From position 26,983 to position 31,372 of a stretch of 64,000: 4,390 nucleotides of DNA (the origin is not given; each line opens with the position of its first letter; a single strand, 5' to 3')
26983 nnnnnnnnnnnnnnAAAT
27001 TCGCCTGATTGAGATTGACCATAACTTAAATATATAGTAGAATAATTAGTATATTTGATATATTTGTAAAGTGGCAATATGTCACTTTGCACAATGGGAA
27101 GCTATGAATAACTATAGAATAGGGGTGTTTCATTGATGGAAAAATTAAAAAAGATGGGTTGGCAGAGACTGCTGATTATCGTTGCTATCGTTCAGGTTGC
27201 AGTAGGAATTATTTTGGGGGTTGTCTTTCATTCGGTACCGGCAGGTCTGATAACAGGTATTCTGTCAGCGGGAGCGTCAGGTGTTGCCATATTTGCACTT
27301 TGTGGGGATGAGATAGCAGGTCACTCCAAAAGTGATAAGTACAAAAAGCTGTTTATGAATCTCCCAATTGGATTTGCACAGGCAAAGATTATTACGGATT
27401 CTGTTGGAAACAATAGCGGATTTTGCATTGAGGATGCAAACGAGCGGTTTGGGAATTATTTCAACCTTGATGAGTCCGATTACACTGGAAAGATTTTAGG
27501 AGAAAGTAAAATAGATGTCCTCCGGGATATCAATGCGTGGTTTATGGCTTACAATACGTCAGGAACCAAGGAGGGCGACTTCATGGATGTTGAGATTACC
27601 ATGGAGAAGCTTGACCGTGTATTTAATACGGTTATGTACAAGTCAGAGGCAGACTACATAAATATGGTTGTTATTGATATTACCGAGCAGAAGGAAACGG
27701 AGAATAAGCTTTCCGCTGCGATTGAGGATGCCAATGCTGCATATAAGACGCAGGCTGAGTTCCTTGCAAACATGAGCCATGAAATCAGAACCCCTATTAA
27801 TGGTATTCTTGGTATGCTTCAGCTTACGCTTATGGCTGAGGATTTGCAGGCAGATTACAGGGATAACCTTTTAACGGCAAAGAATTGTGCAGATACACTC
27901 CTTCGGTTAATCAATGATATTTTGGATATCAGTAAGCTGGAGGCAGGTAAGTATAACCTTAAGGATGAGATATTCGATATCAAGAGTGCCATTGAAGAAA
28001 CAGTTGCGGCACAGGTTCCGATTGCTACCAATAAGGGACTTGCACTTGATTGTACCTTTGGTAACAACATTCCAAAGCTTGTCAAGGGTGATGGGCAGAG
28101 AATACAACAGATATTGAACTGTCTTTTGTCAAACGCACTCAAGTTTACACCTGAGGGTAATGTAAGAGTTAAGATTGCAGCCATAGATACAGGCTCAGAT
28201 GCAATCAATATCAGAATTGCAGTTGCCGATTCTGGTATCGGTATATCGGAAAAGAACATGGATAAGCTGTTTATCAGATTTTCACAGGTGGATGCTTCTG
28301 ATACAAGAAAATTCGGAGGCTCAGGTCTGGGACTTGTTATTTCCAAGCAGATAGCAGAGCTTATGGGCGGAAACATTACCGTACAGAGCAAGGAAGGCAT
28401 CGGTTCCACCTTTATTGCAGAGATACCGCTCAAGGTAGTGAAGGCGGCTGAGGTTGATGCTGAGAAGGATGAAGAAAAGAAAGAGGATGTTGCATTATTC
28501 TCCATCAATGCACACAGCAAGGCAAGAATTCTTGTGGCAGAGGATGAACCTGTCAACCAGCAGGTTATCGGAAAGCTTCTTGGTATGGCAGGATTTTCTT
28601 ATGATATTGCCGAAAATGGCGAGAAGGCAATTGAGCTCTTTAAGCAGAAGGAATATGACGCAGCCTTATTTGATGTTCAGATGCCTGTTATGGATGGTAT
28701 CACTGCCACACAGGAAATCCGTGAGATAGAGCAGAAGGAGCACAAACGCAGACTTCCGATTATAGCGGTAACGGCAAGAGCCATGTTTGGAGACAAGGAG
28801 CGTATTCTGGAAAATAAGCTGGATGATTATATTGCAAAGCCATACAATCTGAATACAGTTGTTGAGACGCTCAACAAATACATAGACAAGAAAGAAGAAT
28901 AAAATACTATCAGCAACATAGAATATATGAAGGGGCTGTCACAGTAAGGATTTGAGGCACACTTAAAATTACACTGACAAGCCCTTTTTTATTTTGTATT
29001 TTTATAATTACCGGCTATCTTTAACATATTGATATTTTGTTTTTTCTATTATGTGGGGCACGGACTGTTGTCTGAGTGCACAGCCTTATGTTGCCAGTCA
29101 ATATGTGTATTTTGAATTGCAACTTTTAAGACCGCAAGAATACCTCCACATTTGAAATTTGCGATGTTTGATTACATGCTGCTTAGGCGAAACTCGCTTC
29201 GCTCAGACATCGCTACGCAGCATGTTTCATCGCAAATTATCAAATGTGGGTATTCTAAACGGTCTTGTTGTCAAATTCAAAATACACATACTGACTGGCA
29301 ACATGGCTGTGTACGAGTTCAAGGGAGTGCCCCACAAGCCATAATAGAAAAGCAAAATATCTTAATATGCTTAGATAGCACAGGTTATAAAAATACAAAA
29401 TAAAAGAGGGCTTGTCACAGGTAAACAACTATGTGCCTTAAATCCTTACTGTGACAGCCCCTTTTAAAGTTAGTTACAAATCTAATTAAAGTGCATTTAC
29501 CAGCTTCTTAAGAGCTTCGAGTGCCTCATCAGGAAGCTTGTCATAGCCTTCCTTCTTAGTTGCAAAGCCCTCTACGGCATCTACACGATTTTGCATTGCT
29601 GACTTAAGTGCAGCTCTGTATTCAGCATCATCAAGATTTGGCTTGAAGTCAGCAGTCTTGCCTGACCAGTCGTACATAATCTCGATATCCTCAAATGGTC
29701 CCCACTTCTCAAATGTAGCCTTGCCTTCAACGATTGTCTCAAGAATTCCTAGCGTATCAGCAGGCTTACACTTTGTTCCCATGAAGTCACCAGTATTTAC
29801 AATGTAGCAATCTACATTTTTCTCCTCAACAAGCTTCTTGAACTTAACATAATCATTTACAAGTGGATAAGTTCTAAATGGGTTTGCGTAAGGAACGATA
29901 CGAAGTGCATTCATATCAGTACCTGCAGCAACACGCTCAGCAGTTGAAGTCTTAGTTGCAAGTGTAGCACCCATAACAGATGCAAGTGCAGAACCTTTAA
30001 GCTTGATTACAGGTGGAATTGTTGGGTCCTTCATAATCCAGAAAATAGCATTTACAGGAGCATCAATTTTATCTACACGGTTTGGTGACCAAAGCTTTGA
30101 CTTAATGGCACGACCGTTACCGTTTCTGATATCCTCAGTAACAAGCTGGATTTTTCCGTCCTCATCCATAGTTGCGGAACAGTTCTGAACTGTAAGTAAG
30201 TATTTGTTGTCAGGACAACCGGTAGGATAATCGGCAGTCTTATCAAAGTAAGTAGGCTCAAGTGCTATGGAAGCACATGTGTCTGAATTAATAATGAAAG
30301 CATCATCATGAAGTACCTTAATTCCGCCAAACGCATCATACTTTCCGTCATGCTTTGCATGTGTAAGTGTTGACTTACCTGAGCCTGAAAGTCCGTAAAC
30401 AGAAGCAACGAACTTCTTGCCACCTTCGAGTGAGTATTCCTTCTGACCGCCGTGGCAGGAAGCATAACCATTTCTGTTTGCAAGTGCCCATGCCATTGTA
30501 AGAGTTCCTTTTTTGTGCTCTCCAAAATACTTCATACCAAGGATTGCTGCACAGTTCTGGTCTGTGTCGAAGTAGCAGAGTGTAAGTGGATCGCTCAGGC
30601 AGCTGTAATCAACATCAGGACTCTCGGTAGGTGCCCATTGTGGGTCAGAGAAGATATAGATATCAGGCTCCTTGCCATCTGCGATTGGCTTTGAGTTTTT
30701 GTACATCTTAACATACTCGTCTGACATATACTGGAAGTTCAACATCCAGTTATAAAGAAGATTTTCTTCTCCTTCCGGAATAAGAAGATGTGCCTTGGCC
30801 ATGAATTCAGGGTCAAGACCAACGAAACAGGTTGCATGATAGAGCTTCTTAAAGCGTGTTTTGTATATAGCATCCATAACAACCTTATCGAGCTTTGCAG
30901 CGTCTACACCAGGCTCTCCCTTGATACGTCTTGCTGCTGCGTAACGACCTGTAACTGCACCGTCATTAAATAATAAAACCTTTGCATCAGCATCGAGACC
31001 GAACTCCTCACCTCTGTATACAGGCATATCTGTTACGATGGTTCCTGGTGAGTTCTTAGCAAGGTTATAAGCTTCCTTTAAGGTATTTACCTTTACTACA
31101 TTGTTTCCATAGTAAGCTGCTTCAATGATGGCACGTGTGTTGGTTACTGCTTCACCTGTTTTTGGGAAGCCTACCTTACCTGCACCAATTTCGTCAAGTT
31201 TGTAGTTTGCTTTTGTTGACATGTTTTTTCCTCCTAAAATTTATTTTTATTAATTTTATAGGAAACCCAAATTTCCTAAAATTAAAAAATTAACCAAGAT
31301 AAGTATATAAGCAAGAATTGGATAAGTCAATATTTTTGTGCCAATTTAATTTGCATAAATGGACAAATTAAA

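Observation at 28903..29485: ~540-bp nested imperfect palindrome filling the whole intergenic space between two convergent genes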

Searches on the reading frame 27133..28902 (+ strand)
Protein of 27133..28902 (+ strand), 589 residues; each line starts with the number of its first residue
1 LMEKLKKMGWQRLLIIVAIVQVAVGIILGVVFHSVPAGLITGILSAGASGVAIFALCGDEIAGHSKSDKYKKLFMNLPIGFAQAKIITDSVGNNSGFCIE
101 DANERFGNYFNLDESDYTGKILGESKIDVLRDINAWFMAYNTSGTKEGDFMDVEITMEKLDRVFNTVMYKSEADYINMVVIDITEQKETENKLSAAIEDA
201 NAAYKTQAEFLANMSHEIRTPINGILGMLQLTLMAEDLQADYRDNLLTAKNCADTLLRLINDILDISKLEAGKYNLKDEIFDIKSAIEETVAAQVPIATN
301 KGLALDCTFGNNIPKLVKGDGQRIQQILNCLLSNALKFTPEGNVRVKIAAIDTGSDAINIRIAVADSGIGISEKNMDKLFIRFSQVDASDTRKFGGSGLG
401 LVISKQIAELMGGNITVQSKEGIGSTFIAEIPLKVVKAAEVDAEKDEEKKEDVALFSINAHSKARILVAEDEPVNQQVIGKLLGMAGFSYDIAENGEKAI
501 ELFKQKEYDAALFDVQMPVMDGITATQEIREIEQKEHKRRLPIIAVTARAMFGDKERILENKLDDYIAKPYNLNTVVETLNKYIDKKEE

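Call 19: search_protein_families(library=pfam, proteins=[window:27133-28902:+])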
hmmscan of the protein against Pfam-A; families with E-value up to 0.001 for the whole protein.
window:27133-28902:+ (589 aa): 4 families
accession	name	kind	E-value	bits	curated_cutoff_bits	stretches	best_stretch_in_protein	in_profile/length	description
PF02518.31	HATPase_c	-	9.4e-28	97.3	26.4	1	319-434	1-110/111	Histidine kinase-, DNA gyrase B-, and HSP90-like ATPase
PF00072.30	Response_reg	-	4.9e-23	81.9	30.2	1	466-580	1-110/111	Response regulator receiver domain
PF00512.31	HisKA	-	3.2e-19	69.2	26.9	1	207-272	2-66/66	His Kinase A (phospho-acceptor) domain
PF23198.2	PDE8A_N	-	0.00018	21.9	29.6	1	485-559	32-104/147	PDE8A-like, N-terminal domain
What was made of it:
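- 27133..28902 (+): Flanking gene: hybrid histidine kinase (HisKA, HATPase_c, Response_reg). Call 19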

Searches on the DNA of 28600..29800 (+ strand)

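Call 5: search_rna_families(source=window, start=28600, end=29800, threshold=evalue, max_evalue=10)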
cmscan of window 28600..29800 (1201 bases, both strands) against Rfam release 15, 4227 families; matches with E-value up to 10: 4.
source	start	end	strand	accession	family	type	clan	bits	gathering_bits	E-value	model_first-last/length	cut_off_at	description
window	29455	29509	-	RF01098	RF_site9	Cis-reg; frameshift_element;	-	16.6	70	6.6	1-50/50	no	Gag/pro ribosomal frameshift site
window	29664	29699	-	RF01296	snoU85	Gene; snRNA; snoRNA; HACA-box;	CL00082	13.8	41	0.33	1-329/329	no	Small nucleolar RNA U85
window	29510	29572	-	RF02687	RAGATH-8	Gene; sRNA;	-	9.4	86.7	10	1-276/276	no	RAGATH-8 RNA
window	28889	28988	-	RF01052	Arthropod_7SK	Gene;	CL00013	8.6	44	8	1-351/351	no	Arthropod 7SK RNA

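Call 35: search_dna_similar(query=window:28903-29485:+, collection=plasmids, mode=distant, max_evalue=0.001)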
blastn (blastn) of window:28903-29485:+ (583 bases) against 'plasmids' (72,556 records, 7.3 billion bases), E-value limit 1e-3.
No match.

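Call 36: search_dna_similar(query=window:28903-29485:+, collection=phages, mode=distant, max_evalue=0.001)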
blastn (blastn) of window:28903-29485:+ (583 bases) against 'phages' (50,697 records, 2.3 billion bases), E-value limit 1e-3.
No match.
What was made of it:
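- Tried and rejected: blastn against the phage and plasmid collections: no match (calls 35, 36).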

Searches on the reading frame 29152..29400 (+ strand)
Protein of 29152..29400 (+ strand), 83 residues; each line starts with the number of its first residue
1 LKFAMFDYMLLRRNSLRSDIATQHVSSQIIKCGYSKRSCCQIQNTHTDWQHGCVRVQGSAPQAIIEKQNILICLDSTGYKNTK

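Call 37: find_homologous_proteins(query=window:29152-29400:+, max_evalue=0.01)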
Query seq(83 aa) (83 aa): 1 proteins with E <= 0.01 among 1 candidates.
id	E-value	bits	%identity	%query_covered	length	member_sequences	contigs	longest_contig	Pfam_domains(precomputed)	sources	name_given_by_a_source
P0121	6.1e-6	44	79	40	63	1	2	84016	-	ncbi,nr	ncbi:MAG: hypothetical protein NC225_12520 [Clostridium sp.]|nr:hypothetical protein [Clostridium sp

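Call 38: find_encoding_contigs(protein=P0121, flank=5000, max_places=6)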
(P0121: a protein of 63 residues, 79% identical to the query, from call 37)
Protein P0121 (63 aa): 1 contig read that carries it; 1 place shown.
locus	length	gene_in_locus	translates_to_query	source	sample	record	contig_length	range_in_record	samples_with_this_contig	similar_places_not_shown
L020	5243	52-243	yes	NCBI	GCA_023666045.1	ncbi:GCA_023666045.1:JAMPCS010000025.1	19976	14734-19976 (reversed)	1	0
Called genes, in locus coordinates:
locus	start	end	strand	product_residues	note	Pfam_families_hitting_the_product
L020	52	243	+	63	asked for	-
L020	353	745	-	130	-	PF14539:DUF4442, PF13622:4HBT_3, PF03061:4HBT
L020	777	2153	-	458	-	PF00291:PALP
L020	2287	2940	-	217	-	PF00702:Hydrolase, PF13419:HAD_2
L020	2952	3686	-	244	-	PF08713:DNA_alkylation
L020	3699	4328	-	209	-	PF12464:Mac, PF25087:GMPPB_C (faint), PF00132:Hexapep, PF14602:Hexapep_2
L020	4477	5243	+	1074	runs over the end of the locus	PF25596:CPSase_L_D1, PF02222:ATP-grasp, PF02786:CPSase_L_D2, PF02787:CPSase_L_D3, PF25596:CPSase_L_D1, PF02786:CPSase_L_D2, PF02222:ATP-grasp, PF02142:MGS, +5 more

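Call 79: search_protein_families(library=pfam, proteins=[L020:353-757:-], max_evalue=0.0001)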
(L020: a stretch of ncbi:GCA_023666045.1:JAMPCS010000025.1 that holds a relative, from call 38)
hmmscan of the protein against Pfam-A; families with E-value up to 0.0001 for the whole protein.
L020:353-757:- (134 aa): 3 families
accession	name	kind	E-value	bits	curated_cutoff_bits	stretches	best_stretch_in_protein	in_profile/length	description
PF03061.28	4HBT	-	4.6e-16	59.3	20.6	1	49-123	1-78/79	Thioesterase superfamily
PF14539.12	DUF4442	-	1.2e-10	42.2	25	1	22-132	18-132/132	Domain of unknown function (DUF4442)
PF13622.12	4HBT_3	-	1.5e-07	32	24.3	1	47-130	6-82/83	Acyl-CoA thioesterase N-terminal domain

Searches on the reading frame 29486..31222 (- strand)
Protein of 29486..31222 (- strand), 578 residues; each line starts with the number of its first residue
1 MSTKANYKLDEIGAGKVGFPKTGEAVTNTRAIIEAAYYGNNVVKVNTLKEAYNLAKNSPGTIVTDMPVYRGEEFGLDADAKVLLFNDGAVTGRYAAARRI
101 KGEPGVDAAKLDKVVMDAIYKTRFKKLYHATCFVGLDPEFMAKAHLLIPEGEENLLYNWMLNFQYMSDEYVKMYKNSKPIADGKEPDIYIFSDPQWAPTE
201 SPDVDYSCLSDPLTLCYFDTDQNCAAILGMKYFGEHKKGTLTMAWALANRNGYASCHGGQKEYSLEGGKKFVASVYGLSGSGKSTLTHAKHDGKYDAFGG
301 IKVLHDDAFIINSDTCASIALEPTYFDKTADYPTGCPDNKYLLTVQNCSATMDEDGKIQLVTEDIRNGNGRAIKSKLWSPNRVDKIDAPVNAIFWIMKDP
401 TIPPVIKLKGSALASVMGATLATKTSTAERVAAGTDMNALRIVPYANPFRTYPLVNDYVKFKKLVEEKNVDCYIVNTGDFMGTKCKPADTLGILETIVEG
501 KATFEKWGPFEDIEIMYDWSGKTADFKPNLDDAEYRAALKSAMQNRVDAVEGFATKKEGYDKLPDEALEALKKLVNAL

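Call 19: search_protein_families(library=pfam, proteins=[window:29486-31222:-])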
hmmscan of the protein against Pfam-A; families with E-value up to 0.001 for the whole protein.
window:29486-31222:- (578 aa): 1 family
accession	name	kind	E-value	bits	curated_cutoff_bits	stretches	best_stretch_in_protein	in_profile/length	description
PF01293.25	PEPCK_ATP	-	1.7e-16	60.4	26.5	1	106-290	66-230/465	Phosphoenolpyruvate carboxykinase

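Call 20: find_encoding_contigs(protein=window:29486-31222:-, flank=6000, max_places=10)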
Protein window:29486-31222:- (578 aa): 3 contigs read that carry it; 2 places shown.
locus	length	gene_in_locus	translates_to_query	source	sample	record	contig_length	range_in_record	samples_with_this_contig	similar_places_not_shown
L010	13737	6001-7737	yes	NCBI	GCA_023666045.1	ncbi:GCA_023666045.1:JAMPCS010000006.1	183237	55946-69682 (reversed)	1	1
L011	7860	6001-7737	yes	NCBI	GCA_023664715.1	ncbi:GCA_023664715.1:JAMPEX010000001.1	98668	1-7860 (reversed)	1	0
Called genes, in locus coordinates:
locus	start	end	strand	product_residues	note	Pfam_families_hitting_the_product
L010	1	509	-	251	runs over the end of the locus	PF00376:MerR (weak), PF13411:MerR_1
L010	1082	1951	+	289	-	PF12784:PDDEXK_2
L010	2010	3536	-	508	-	PF13855:LRR_8 (faint), PF13306:LRR_5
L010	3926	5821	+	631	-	PF05960:DUF885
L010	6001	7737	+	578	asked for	PF01293:PEPCK_ATP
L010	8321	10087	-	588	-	PF00512:HisKA, PF02518:HATPase_c, PF00072:Response_reg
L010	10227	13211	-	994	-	PF04138:GtrA_DPMS_TM, PF09586:YfhO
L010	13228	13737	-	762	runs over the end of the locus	PF02018:CBM_4_9, PF02927:CelD_N, PF00759:Glyco_hydro_9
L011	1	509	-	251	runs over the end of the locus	PF00376:MerR (weak), PF13411:MerR_1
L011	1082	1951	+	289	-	PF12784:PDDEXK_2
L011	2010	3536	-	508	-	PF13855:LRR_8 (faint), PF13306:LRR_5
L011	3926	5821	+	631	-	PF05960:DUF885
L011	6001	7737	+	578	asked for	PF01293:PEPCK_ATP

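Call 22: find_homologous_proteins(query=window:29486-31222:-, max_evalue=1e-100)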
Query window:29486-31222:- (578 aa): 7128 proteins with E <= 1e-100 among 8000 candidates; the best 120 are listed.
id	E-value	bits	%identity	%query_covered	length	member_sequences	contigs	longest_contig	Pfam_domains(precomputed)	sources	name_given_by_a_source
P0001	0.0e+0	1273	95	100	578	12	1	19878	PF01293.26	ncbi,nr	ncbi:MAG: phosphoenolpyruvate carboxykinase (ATP) [Clostridium sp.]|nr:phosphoenolpyruvate carboxyki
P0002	0.0e+0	1264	94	100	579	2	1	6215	PF01293.26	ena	-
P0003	0.0e+0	1228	91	100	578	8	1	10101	PF01293.26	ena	-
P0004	0.0e+0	1214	90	100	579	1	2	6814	PF01293.26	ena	-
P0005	0.0e+0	1212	90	100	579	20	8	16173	PF01293.26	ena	-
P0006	0.0e+0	1207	90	100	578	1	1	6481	PF01293.26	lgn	-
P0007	0.0e+0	1206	90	100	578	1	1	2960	PF01293.26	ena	-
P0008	0.0e+0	1206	90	100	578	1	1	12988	PF01293.26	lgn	-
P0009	0.0e+0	1206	90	100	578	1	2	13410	PF01293.26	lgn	-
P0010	0.0e+0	1205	90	100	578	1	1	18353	PF01293.26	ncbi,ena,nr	ncbi:MAG: phosphoenolpyruvate carboxykinase (ATP) [Eubacterium sp.]|nr:phosphoenolpyruvate carboxyki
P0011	0.0e+0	1205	90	100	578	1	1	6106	PF01293.26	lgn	-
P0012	0.0e+0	1205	90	100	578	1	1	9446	PF01293.26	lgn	-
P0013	0.0e+0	1205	90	100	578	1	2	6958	PF01293.26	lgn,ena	-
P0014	0.0e+0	1204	90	100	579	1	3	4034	PF01293.26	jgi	jgi:phosphoenolpyruvate carboxykinase (ATP)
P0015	0.0e+0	1204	90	100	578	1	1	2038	PF01293.26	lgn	-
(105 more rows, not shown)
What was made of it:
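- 29486..31222 (-): Flanking gene: ATP-dependent PEP carboxykinase. Calls 19 and 22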

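Call 23: find_encoding_contigs(protein=P0001, flank=5000, max_places=4)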
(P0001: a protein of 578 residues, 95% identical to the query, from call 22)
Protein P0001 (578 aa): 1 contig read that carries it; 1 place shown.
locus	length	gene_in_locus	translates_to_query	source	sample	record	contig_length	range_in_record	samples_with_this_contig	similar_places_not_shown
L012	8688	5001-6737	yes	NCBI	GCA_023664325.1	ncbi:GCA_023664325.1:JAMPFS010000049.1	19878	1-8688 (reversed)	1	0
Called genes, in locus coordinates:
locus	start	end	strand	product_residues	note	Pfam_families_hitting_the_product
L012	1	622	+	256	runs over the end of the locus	PF00528:BPD_transp_1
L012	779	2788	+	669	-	PF00270:DEAD (faint), PF04851:ResIII, PF17757:UvrB_inter, PF27431:UvrB_3rd, PF00271:Helicase_C, PF12344:UvrB, PF02151:UVR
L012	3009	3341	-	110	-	PF12844:HTH_19 (weak), PF01381:HTH_3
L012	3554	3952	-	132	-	PF07670:Gate (weak)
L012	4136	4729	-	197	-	PF07670:Gate (weak)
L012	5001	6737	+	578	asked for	PF01293:PEPCK_ATP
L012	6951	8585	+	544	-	PF09820:AAA-ATPase_like, PF08011:PDDEXK_9 (weak)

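Call 24: find_encoding_contigs(protein=P0002, flank=5000, max_places=4)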
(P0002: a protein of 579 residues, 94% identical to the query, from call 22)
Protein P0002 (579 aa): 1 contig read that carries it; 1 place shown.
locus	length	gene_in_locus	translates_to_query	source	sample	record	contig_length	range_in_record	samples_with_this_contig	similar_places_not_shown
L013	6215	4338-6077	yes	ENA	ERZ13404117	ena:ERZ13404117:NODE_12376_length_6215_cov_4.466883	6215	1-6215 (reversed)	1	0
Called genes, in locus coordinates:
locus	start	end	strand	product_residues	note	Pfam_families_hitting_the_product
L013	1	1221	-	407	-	?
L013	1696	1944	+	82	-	-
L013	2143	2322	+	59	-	PF00486:Trans_reg_C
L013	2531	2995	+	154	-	-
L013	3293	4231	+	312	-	PF03734:YkuD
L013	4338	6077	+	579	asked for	PF01293:PEPCK_ATP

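Call 25: find_encoding_contigs(protein=P0003, flank=5000, max_places=4)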
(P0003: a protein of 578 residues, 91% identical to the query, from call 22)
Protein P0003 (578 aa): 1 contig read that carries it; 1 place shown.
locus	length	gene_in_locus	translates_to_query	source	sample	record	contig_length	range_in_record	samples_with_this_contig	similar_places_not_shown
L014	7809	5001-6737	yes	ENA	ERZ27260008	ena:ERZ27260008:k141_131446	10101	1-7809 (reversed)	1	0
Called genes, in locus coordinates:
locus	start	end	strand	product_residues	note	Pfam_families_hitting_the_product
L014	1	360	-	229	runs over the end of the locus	PF00072:Response_reg, PF00486:Trans_reg_C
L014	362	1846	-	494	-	PF00672:HAMP, PF00512:HisKA, PF02518:HATPase_c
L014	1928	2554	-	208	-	PF00376:MerR (weak), PF13411:MerR_1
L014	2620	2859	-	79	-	PF09520:HinfI (weak)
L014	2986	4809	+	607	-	PF05960:DUF885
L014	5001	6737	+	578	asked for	PF01293:PEPCK_ATP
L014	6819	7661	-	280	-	-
